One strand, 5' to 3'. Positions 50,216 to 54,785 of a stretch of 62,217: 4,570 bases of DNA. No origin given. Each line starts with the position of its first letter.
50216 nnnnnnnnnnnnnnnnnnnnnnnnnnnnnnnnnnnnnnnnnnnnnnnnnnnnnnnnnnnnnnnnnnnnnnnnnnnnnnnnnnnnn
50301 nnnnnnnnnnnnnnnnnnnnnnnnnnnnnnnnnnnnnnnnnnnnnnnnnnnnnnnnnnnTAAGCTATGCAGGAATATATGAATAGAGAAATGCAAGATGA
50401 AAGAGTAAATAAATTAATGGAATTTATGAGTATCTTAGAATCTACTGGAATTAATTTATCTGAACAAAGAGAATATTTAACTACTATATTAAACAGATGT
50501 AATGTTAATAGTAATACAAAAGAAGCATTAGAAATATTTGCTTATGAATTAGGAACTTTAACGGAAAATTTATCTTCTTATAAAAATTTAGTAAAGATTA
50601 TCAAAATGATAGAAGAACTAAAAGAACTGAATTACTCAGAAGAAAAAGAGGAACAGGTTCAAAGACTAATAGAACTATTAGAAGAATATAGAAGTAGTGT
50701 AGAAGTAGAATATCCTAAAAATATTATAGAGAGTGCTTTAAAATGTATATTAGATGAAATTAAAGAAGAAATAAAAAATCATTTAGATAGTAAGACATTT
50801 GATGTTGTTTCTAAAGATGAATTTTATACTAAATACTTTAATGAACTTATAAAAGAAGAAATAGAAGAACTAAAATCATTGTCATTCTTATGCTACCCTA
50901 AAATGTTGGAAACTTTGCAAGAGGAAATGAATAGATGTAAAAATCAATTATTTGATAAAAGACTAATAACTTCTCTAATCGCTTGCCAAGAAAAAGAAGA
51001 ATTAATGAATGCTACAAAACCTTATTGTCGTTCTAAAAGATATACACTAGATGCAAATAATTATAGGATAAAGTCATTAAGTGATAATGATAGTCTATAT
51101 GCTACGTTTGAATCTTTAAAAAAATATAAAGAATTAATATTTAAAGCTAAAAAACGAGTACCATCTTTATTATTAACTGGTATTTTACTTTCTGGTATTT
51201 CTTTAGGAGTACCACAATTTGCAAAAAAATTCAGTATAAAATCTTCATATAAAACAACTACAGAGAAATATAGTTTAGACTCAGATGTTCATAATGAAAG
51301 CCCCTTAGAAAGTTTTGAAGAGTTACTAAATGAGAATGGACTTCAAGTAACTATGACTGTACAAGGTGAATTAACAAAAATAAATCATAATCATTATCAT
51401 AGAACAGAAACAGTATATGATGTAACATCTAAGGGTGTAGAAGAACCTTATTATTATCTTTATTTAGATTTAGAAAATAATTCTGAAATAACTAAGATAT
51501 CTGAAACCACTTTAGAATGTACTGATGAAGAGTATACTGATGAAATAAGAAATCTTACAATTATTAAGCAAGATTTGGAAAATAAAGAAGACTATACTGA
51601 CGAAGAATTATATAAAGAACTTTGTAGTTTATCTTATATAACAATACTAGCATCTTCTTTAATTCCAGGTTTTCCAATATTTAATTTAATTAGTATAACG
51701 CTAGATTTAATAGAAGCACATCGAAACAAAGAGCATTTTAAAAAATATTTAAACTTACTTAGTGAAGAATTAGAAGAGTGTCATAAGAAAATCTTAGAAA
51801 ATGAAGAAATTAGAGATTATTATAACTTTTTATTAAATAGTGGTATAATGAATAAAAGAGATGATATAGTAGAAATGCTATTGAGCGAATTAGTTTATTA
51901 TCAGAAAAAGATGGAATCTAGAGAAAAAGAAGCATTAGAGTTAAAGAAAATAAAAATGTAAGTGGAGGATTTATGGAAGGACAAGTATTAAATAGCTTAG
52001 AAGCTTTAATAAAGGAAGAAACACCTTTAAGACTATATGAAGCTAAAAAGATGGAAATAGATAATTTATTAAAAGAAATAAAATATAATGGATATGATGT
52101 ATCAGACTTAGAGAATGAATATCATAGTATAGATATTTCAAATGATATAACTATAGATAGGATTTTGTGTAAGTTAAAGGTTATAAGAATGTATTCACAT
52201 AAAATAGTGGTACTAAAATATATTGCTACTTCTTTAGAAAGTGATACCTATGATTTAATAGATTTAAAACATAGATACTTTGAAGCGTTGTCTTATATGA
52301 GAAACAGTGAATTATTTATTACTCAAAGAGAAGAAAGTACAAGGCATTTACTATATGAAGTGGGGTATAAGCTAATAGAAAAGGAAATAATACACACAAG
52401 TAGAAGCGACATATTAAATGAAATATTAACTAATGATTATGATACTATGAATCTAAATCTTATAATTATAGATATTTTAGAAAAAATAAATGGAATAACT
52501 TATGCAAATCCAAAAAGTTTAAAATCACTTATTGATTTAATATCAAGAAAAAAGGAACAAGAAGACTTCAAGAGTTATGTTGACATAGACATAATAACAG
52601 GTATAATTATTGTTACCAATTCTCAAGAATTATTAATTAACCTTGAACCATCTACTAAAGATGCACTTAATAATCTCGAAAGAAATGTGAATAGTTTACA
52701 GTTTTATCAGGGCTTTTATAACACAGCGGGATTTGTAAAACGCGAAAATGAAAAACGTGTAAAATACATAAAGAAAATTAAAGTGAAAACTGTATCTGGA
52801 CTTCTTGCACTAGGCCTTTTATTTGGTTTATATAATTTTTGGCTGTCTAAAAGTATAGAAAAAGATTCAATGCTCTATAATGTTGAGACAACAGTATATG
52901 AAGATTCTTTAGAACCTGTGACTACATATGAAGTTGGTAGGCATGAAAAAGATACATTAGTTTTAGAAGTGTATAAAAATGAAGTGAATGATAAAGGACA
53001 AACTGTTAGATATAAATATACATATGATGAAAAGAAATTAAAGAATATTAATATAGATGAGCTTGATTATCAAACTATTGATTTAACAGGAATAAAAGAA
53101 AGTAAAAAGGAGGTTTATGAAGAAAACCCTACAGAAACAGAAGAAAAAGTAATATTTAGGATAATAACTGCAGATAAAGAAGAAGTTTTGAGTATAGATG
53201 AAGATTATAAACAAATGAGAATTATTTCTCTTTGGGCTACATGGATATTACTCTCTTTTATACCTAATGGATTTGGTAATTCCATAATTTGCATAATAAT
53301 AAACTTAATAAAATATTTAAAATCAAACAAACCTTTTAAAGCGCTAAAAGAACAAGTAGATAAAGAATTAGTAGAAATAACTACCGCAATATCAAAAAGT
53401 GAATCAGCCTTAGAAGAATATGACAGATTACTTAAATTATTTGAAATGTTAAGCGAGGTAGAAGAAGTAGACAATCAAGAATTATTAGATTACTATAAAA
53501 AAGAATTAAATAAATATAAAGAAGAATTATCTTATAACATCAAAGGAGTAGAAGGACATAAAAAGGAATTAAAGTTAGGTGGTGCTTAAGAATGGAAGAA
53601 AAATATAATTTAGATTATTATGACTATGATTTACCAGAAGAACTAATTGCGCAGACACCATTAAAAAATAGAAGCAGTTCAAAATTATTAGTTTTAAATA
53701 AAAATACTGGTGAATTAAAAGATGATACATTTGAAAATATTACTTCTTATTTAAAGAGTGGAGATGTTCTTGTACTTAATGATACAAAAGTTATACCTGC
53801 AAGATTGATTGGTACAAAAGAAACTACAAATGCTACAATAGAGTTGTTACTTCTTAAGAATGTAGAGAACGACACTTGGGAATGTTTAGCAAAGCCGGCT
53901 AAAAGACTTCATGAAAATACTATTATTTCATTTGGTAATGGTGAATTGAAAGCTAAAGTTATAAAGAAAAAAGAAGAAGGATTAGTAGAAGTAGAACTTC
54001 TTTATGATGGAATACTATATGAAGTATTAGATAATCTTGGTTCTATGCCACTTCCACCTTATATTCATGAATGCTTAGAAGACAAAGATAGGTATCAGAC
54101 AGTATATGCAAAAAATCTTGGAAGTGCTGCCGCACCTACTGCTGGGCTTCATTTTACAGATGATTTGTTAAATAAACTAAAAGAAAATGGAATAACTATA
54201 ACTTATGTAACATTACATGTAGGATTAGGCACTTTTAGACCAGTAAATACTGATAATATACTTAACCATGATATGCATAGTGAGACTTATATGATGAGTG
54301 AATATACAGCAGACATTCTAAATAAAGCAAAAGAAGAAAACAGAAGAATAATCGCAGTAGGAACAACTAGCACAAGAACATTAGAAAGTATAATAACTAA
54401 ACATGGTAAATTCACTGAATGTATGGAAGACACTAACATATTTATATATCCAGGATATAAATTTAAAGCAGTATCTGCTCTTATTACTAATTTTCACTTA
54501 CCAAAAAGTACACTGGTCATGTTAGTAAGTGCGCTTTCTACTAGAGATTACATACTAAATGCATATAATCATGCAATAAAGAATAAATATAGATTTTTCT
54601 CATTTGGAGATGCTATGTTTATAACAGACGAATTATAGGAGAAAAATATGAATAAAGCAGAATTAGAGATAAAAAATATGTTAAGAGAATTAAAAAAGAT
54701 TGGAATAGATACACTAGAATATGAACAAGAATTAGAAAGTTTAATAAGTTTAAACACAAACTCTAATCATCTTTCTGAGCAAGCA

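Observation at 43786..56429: Operon-like array of seven diverged paralogs encoding 500-560-aa two-TM membrane proteins of no recognisable family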

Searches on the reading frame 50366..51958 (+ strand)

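Call 5: search_protein_families(library=pfam, proteins=[window:50366-51958:+], max_evalue=1)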
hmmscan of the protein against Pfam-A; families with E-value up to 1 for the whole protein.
window:50366-51958:+ (531 aa): 1 family
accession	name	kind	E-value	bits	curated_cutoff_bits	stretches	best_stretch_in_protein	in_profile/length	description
PF24764.1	rva_4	-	0.12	12.6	26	1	290-396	50-154/194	Integrase core domain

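Call 7: search_protein_families(library=ncbifam, proteins=[window:50366-51958:+], max_evalue=1)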
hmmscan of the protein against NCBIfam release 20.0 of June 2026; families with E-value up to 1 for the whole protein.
window:50366-51958:+ (531 aa): 2 families
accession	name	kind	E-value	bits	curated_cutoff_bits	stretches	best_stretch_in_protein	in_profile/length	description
NF005088.0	PRK06522.1-2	subfamily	0.0082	15.3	371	1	8-117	149-255/308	2-dehydropantoate 2-reductase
NF033507.3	Loki-CTERM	subfamily_domain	0.8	10.1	19.9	0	433-444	1-12/27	Loki-CTERM sorting domain-containing protein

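Call 29: search_protein_families(library=phrogs, proteins=[window:50366-51958:+], max_evalue=0.01)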
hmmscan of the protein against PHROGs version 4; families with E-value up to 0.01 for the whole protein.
window:50366-51958:+ (531 aa): 0 families

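Call 60: search_protein_families(library=padloc, proteins=[window:50366-51958:+], max_evalue=0.01)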
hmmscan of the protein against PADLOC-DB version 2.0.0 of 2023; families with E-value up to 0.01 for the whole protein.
window:50366-51958:+ (531 aa): 0 families

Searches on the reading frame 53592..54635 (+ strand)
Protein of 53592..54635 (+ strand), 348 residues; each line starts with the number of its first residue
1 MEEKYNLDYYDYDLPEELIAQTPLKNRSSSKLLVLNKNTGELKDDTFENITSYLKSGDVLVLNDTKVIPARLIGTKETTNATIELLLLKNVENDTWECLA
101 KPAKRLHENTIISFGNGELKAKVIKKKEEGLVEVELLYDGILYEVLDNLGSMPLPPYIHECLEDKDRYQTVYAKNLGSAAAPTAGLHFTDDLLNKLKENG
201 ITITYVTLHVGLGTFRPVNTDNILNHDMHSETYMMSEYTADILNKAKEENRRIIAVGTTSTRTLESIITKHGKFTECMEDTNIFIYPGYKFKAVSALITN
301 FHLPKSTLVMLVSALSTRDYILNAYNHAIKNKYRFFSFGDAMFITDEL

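Call 5: search_protein_families(library=pfam, proteins=[window:53592-54635:+], max_evalue=1)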
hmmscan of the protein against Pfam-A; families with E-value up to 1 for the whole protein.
window:53592-54635:+ (348 aa): 2 families
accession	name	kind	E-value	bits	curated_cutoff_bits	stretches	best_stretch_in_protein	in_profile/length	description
PF02547.20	Queuosine_synth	-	1.9e-135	451.6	25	1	8-344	2-322/322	Queuosine biosynthesis protein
PF20986.2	DUF6849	-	0.26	11.8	27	1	30-62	24-56/69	Domain of unknown function (DUF6849)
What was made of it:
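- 53592..54638 (+): queA (S-adenosylmethionine:tRNA ribosyltransferase-isomerase), embedded in the array 2 nt after F and 9 nt before G. Call 5 (PF02547, E 1.9e-135).
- Checked: The 1058-nt interval between F and G is a complete queA gene (53592-54638; Pfam Queuosine_synth, E 1.9e-135; call 5).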

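Call 50: find_related_loci(query=window:53592-54635:+, collection=genome_contigs, flank=10000)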
Query window:53592-54635:+ (348 aa) in genome_contigs; peptide patterns used: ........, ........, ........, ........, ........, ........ (x = any residue, [..] = any of these).
167 stretches matched a pattern; 24 encode a relative of the query (tblastn E <= 1e-3); 24 distinct loci.
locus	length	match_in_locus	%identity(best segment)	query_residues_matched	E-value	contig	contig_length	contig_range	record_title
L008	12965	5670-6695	70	3-344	5e-161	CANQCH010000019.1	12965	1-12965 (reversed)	MAG: uncultured Bacilli bacterium isolate Lapin-004__bin116 genome assembly, contig: Lapin-004__NODE_6458_length_12965_c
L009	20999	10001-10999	58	10-344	2e-127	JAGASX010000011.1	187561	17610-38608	MAG: Clostridia bacterium isolate RGIG8744 Water_deer_Colon-4__c161761, whole genome shotgun sequence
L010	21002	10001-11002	58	10-345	3e-126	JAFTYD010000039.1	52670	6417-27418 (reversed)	MAG: Clostridia bacterium isolate RGIG4256 Roe_deer_Colon-5__c366672, whole genome shotgun sequence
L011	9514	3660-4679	56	5-344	2e-123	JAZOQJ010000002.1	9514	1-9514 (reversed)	MAG: Clostridia bacterium isolate T1900045568_YK20190262.MAGScoT_cleanbin_000055 SGB_7953_k141_4914181, whole genome sho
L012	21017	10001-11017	59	5-344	3e-123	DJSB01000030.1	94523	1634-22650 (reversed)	MAG TPA_asm: Christensenella sp. UBA6345 UBA6345_contig_227, whole genome shotgun sequence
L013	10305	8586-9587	56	10-345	5e-123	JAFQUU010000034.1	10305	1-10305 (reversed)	MAG: Clostridia bacterium isolate RGIG2170 Goat_Colon.Co__c1743210, whole genome shotgun sequence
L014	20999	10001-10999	58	10-344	2e-122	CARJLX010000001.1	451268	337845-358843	MAG TPA_asm: uncultured Eubacteriales bacterium isolate MGBC129253 genome assembly, contig: MGBC129253.1, whole genome s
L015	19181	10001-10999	57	10-344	7e-121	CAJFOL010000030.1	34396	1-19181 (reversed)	uncultured Clostridia bacterium isolate Coassembly_mag_441 genome assembly, contig: MAGpy_11413_min2k_bin_441_fak87_3376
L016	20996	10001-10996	58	10-343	8e-121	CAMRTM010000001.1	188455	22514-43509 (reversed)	MAG TPA_asm: uncultured Firmicutes bacterium isolate SRR13573576_bin.14_metawrap_v1.3_MAG genome assembly, contig: NODE.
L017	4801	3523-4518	57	10-343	2e-121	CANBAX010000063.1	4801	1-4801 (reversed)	MAG TPA_asm: uncultured Clostridia bacterium isolate SRR15322615_bin.1_metawrap_v1.3_MAG genome assembly, contig: NODE.3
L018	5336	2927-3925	54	10-344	5e-117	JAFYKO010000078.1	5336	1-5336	MAG: Clostridia bacterium isolate RGIG7175 Water_buffalos_Cecum-1__c460974, whole genome shotgun sequence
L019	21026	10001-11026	55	3-344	1e-116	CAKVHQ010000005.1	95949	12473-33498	MAG: uncultured Clostridia bacterium isolate REFINED_METABAT215_TOP10_CONTIGS_1500_ASSEMBLY_K77_MERGED__Hadza_MoBio_hadz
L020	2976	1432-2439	53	10-344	2e-115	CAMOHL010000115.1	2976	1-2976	MAG: uncultured Clostridia bacterium isolate SRR873603_bin.138_metaWRAP_v1.3_MAG genome assembly, contig: NODE_120972_le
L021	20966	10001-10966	52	10-334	3e-104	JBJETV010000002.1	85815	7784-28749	MAG: Christensenellales bacterium isolate LOHA39_bin.010 NODE_126_length_85815_cov_10.168015, whole genome shotgun seque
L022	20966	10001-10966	52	10-334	8e-104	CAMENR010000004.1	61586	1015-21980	MAG: uncultured Clostridia bacterium isolate SRR11489746_bin.94_metaWRAP_v1.3_MAG genome assembly, contig: ERZ11466724.4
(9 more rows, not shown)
